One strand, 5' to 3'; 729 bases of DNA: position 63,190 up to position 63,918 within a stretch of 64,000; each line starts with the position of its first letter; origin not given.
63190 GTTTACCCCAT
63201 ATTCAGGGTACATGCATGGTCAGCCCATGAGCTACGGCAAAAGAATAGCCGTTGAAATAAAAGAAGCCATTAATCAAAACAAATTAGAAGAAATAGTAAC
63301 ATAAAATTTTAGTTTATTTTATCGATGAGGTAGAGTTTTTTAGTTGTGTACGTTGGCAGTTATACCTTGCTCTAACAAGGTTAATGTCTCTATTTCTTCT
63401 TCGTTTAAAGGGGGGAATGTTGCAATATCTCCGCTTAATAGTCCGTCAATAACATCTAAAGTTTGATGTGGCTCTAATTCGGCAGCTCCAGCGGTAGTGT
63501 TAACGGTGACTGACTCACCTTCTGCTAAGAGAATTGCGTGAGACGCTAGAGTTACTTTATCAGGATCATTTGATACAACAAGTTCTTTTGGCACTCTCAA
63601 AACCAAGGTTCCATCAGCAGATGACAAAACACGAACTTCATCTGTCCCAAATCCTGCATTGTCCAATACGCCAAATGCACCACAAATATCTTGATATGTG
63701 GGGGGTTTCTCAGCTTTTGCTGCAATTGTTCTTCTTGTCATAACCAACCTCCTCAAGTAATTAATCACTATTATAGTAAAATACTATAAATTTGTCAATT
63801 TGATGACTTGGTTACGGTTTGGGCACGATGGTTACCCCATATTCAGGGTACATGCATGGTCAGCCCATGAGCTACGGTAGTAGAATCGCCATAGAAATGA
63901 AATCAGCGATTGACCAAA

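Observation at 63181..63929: Small insertion behind purP with a displaced, diverged copy of the purP 3' end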

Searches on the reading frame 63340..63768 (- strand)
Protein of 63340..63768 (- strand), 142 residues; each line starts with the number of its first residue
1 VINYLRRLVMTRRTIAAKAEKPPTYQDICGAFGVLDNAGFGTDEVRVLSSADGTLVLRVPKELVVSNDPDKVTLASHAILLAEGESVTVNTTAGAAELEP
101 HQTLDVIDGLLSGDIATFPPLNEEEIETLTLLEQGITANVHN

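Call 4: search_protein_families(library=pfam, proteins=[window:63340-63768:-], max_evalue=1)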
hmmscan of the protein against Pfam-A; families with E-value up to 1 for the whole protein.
window:63340-63768:- (142 aa): 1 family
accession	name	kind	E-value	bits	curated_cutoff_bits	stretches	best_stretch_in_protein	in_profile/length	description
PF03178.21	CPSF_A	-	0.042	13.7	27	1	55-140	197-283/319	CPSF A subunit region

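Call 6: find_encoding_contigs(protein=window:63340-63741:-, flank=10000, max_places=10)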
Protein window:63340-63741:- (133 aa): 10 contigs read that carry it; 8 places shown.
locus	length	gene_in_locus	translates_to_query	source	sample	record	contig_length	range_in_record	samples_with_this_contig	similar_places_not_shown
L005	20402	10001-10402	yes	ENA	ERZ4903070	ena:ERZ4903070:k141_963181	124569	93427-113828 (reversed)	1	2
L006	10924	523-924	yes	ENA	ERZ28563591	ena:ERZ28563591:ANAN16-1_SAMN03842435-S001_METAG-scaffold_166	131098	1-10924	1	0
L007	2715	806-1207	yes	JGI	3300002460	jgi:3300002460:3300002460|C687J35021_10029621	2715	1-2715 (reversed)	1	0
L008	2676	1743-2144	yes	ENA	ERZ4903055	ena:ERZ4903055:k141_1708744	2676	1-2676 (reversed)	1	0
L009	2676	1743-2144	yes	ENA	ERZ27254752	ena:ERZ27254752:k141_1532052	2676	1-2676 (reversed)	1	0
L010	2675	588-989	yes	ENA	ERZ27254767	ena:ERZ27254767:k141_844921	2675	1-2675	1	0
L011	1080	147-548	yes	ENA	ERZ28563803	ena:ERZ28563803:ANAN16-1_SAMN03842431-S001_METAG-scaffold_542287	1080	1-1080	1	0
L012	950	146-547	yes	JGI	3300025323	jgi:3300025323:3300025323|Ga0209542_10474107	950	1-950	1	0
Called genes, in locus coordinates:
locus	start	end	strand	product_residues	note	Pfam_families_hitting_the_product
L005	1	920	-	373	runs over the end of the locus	PF00586:AIRS, PF02769:AIRS_C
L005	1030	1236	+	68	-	-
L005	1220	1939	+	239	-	-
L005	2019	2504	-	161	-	PF00731:AIRC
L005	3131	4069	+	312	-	PF01259:SAICAR_synt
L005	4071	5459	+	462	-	PF00206:Lyase_1, PF08328:ASL_C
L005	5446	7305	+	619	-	PF00117:GATase, PF07722:Peptidase_C26, PF02540:NAD_synthase (faint), PF00958:GMP_synt_C (weak)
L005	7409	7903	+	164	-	PF20803:PaaX_M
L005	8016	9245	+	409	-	PF00709:Adenylsucc_synt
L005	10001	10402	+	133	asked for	-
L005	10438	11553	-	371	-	PF06849:DUF1246, PF06973:DUF1297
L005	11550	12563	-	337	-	PF06849:DUF1246, PF06973:DUF1297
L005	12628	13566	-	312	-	PF00890:FAD_binding_2 (faint), PF01266:DAO (faint), PF07992:Pyr_redox_2, PF13738:Pyr_redox_3, PF00070:Pyr_redox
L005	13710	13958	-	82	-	PF00462:Glutaredoxin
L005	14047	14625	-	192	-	PF00254:FKBP_C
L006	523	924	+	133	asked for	-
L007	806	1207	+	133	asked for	-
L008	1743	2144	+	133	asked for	-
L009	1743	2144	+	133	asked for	-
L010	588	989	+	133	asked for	-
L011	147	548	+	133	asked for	-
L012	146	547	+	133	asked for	-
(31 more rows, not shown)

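Call 9: find_homologous_proteins(query=window:63340-63741:-, max_evalue=0.001)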
Query window:63340-63741:- (133 aa): 1 proteins with E <= 0.001 among 44 candidates.
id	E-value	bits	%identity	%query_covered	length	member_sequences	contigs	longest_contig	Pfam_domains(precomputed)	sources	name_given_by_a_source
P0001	7.3e-79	280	100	100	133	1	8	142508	-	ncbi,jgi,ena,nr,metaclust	ncbi:hypothetical protein A3F37_00695 [Candidatus Saccharibacteria bacterium RIFCSPHIGHO2_12_FULL_41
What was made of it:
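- Tried and rejected: The word-indexed search found only the protein itself (call 9).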

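Call 19: search_protein_representatives(protein=window:63340-63741:-)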
Query: 133 residues. Proteins with E-value up to 0.001 (for the whole library): 6; up to 1e-10: 3; up to 1e-30: 1. The best 6 are listed.
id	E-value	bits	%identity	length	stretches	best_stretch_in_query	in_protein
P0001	2.3e-79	279.5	100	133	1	1-133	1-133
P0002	2.5e-22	95.3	44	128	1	10-128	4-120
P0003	3.3e-13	65.9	32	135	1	8-125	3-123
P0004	1.8e-07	47.4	35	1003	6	40-73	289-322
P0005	3.8e-05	39.9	43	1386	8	92-117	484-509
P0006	2.6e-04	37.1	44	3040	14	82-109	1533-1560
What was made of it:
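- Tried and rejected: Only the exhaustive phmmer search found relatives (call 19).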

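Call 21: find_encoding_contigs(protein=P0002, flank=6000, max_places=6)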
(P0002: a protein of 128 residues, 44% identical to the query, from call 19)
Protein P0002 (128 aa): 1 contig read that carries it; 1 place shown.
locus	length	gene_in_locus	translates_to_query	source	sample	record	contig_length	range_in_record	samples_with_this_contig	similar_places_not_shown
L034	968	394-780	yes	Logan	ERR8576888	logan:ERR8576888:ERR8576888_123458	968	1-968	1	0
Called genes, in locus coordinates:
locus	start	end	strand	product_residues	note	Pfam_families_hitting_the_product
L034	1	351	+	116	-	?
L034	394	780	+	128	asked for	-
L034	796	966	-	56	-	?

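Call 22: find_encoding_contigs(protein=P0003, flank=6000, max_places=6)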
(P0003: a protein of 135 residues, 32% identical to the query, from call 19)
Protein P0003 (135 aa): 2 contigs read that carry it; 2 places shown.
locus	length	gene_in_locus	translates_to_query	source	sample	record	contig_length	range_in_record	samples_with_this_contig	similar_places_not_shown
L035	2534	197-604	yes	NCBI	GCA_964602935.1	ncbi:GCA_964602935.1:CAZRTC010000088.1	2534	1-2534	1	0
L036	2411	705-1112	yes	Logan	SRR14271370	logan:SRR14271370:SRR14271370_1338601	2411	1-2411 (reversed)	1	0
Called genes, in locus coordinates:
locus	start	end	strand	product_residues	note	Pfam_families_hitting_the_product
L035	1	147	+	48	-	?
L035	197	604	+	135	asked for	-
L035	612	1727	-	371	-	PF06849:DUF1246, PF06973:DUF1297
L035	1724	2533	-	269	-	?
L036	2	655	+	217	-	?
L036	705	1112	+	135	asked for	-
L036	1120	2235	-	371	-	PF06849:DUF1246, PF06973:DUF1297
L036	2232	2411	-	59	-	?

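Call 41: search_protein_families(library=phrogs, proteins=[P0001, P0002, P0003], max_evalue=1)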
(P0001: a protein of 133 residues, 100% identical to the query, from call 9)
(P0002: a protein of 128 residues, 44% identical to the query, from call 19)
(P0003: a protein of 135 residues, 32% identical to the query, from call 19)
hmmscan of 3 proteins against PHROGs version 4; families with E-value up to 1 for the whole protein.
P0001 (133 aa): 0 families

P0002 (128 aa): 0 families

P0003 (135 aa): 1 family
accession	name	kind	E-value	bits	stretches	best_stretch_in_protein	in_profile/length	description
phrog_11113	-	unknown function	0.63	11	1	119-133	43-57/59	-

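Call 42: search_protein_families(library=padloc, proteins=[P0001, P0002, P0003], max_evalue=1)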
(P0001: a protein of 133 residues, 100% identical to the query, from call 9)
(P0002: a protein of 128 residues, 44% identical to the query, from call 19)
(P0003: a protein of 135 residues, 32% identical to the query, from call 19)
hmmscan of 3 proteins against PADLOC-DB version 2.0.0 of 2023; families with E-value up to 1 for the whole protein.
P0001 (133 aa): 1 family
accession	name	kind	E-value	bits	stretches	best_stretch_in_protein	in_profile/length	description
PDLC02830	DpdD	-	0.018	11.5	1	28-105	201-274/692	DpdD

P0002 (128 aa): 0 families

P0003 (135 aa): 0 families

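Call 54: predict_structure(alignment_id=A3)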
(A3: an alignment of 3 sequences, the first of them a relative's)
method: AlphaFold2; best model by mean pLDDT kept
length: 133 residues; sequences in the alignment: 3
mean_pLDDT: 80.1   pTM: 0.72
mean pLDDT of the five models: 80.1, 79.7, 44.6, 42.0, 37.5
residues with pLDDT >= 90: 40; 70-90: 71; 50-70: 11; < 50: 11
segments of 3 or more residues with pLDDT < 50: 1-11
pLDDT, mean of each block of 10 residues (from residue 1): 36 67 80 74 73 86 89 90 87 91 86 92 91 72
secondary structure, 60 per line:
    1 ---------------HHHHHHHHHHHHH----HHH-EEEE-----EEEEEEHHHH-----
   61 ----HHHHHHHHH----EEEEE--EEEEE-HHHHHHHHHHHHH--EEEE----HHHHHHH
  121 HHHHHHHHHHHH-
elements in order: H16-28 E37-40 E46-51 H52-55 H65-73 E78-82 E85-89 H91-103 E106-109 H114-132
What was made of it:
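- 63340..63741 (-): ORF133, a 133-aa acidic protein of unknown function that is the slot gene. AF2 pLDDT 80 and pTM 0.72 (call 54).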

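Call 57: fold_search(model_id=the predicted structure, library=pdb)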
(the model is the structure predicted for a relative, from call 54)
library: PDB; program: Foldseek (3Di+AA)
matches with E <= 10: 217; with E <= 0.001: 0
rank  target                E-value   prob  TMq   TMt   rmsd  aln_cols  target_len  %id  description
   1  5e2q_A                3.9e-01  0.16  0.24  0.06  14.4       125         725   10  Structure of human DPP3 in complex with angiotensin-II (released 2016-04-13)
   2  3t6b_A                7.5e-01  0.12  0.24  0.06  14.3       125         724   10  Structure of human DPPIII in complex with the opioid peptide Tynorphin, at 2.4 Angstroms (released 2012-04-04)
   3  7tql_H                1.2e+00  0.02  0.14  0.11  16.5       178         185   13  CryoEM structure of the human 40S small ribosomal subunit in complex with translation initiation factors eIF1A and eIF (released 2022-04-27)
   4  3t6j_A                1.4e+00  0.07  0.22  0.06  14.6       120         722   12  Structure of human DPPIII in complex with the opioid peptide Tynorphin, at 3.0 Angstroms (released 2012-04-04)
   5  4v88_CH               2.1e+00  0.02  0.14  0.12  15.7       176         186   14  The structure of the eukaryotic ribosome at 3.0 A resolution. (released 2014-07-09)
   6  9buh_6                2.2e+00  0.03  0.17  0.07  15.8       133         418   12  Cryo-EM structure of respiratory supercomplex I III IV (released 2025-05-21)
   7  6bd1_A                2.5e+00  0.10  0.20  0.14   5.5        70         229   16  Complex of 14-3-3 theta with an IRSp53 peptide phosphorylated at S366 (released 2018-10-24)
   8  2wm3                  2.5e+00  0.03  0.18  0.10  12.6       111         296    9  Crystal structure of NmrA-like family domain containing protein 1 in complex with niflumic acid (released 2009-08-04)
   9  6gkf_C                2.6e+00  0.08  0.20  0.14   6.7        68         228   18  Structure of 14-3-3 gamma in complex with caspase-2 14-3-3 binding motif Ser139 (released 2018-10-17)
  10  4gus_A                2.8e+00  0.08  0.17  0.04   6.7        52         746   25  Crystal structure of LSD2-NPAC with H3 in space group P3221 (released 2013-01-16)
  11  8rb2_A                2.8e+00  0.04  0.21  0.05  14.9       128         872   16  The crystal structure of DNA-bound human MutSbeta (MSH2_E749A/MSH3_E976A) in the canonical mismatch bound conformation (released 2025-06-11)
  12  6bzd_B                2.9e+00  0.09  0.17  0.11   5.4        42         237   26  Structure of 14-3-3 gamma R57E mutant bound to GlcNAcylated peptide (released 2018-05-09)
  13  4fwj_A                2.9e+00  0.08  0.17  0.04   6.7        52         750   25  Native structure of LSD2/AOF1/KDM1b in spacegroup of I222 at 2.9A (released 2013-01-16)
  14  4gu1_A                3.1e+00  0.07  0.16  0.04   6.7        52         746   25  Crystal structure of LSD2 (released 2013-01-16)
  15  3k6x_A                3.1e+00  0.03  0.20  0.11  10.4       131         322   13  M. acetivorans Molybdate-Binding Protein (ModA) in Molybdate-Bound Close Form with 2 Molecules in Asymmetric Unit Form (released 2010-01-12)
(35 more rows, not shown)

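Call 76: search_solved_structures(query=A3, max_evalue=1)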
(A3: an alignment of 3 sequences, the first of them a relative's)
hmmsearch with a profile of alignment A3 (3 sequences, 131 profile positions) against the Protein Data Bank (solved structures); distinct sequences matched with E-value up to 1: 2.
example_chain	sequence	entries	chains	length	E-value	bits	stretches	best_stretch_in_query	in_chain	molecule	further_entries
1k23_A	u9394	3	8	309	0.14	15.4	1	10-86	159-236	Manganese-dependent inorganic pyrophosphatase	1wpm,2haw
2iw4_A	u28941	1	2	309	0.15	15.3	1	10-86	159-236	MANGANESE-DEPENDENT INORGANIC PYROPHOSPHATASE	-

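Call 77: search_protein_families(library=ncbifam, proteins=[P0001, P0002, P0003], max_evalue=1)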
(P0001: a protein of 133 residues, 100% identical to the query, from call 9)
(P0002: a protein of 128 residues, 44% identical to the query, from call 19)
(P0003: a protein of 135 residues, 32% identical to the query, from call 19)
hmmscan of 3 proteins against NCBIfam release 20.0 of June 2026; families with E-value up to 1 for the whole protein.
P0001 (133 aa): 0 families

P0002 (128 aa): 0 families

P0003 (135 aa): 0 families

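Call 78: fold_search(model_id=the predicted structure, library=viral)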
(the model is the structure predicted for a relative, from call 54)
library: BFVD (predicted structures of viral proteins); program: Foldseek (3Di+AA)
matches with E <= 10: 322; with E <= 0.001: 0
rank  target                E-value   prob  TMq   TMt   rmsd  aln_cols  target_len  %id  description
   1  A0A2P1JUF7            2.4e-01  0.18  0.22  0.10  15.0       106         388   21  Tail fiber protein [Erwinia phage vB_EamM-Bue1]
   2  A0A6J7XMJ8            4.1e-01  0.09  0.19  0.05  19.0       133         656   10  Uncharacterized protein [uncultured Caudovirales phage]
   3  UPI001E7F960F         4.4e-01  0.06  0.17  0.16  17.5       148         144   10  (no name look-up for this kind of identifier)
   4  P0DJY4                5.5e-01  0.08  0.21  0.16  14.4       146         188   13  Probable tail assembly protein FS-gp41 [Escherichia phage Mu]
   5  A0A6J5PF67            6.2e-01  0.07  0.20  0.16  16.6       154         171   13  Uncharacterized protein [uncultured Caudovirales phage]
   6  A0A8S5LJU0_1          7.4e-01  0.06  0.22  0.05  17.7       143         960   12  Chromosome segregation ATPase [Siphoviridae sp. ct3o911]
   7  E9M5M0                8.9e-01  0.12  0.16  0.06  14.3        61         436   13  Kinase [Cricetid gammaherpesvirus 2]
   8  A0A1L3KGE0            8.9e-01  0.10  0.25  0.17  14.1       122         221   11  (no name in the UniProt tables at hand)
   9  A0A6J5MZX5            9.4e-01  0.11  0.20  0.09   7.5        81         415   21  COG0714 MoxR-like ATPases [uncultured Caudovirales phage]
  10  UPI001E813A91         9.4e-01  0.10  0.23  0.16  23.2       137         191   14  (no name look-up for this kind of identifier)
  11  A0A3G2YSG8            9.4e-01  0.08  0.16  0.12  12.1        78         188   14  Uncharacterized protein [Serratia phage vB_SmaA_3M]
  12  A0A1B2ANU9            9.4e-01  0.06  0.18  0.20  17.0       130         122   12  (no name in the UniProt tables at hand)
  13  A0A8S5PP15            9.4e-01  0.03  0.16  0.13  19.7       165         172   12  Uncharacterized protein [Siphoviridae sp. ctbLB3]
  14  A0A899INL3            1.0e+00  0.06  0.12  0.06  13.1        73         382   14  (no name in the UniProt tables at hand)
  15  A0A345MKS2            1.1e+00  0.07  0.14  0.10   8.5        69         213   17  (no name in the UniProt tables at hand)
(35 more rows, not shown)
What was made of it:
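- Tried and rejected: Pfam, PHROGs, PADLOC, NCBIfam, a PDB sequence profile, and Foldseek against PDB and BFVD all gave nothing significant (calls 4, 41, 42, 57, 76-78).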
